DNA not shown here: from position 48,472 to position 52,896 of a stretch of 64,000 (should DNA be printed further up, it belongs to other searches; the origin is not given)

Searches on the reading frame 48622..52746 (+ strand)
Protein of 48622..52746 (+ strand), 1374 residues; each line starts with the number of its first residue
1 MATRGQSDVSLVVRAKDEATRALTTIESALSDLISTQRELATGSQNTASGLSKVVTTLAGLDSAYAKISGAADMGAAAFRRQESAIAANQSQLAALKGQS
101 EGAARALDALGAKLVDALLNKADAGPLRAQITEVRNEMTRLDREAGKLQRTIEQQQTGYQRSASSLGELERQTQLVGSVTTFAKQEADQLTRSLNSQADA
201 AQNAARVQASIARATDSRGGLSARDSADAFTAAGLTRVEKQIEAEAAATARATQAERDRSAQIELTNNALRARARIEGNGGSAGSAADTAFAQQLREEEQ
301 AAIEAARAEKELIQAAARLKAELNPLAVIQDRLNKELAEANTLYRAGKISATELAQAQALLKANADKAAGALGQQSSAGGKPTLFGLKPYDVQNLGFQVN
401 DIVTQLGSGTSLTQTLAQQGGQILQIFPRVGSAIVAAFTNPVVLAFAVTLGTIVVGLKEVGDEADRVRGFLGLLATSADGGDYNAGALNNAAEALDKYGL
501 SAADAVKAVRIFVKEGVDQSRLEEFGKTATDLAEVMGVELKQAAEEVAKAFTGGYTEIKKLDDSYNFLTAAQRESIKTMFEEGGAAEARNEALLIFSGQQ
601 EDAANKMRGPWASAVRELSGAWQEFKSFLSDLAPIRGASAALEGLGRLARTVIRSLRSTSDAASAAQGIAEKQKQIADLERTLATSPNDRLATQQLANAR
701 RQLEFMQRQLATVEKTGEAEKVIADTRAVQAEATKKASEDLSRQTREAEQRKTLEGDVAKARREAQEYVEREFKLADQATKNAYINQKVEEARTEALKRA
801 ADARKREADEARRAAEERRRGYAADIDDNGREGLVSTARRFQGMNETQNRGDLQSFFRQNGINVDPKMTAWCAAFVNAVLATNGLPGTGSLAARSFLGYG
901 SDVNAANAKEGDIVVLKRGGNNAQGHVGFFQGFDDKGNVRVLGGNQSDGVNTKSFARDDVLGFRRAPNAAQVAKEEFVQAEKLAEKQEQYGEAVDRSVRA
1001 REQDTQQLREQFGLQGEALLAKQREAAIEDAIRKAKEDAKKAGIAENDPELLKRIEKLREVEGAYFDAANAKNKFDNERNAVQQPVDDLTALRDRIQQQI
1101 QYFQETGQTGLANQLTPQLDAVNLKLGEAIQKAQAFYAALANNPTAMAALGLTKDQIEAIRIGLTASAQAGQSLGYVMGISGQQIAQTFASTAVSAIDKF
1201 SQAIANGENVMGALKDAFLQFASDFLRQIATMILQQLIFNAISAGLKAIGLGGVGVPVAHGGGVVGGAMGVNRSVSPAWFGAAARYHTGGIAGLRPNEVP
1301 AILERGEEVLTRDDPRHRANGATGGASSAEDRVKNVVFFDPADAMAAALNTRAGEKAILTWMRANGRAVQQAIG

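Call 11: search_protein_families(library=pfam, proteins=[window:48622-52746:+], max_evalue=0.01)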
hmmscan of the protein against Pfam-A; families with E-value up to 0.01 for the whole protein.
window:48622-52746:+ (1374 aa): 2 families
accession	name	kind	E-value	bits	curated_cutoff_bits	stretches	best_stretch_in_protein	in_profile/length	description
PF06791.18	TMP_2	-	2.6e-26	93.1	30.2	1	390-577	15-208/208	Prophage tail length tape measure protein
PF05257.22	CHAP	-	2.5e-07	31.5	26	1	868-945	5-81/81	CHAP domain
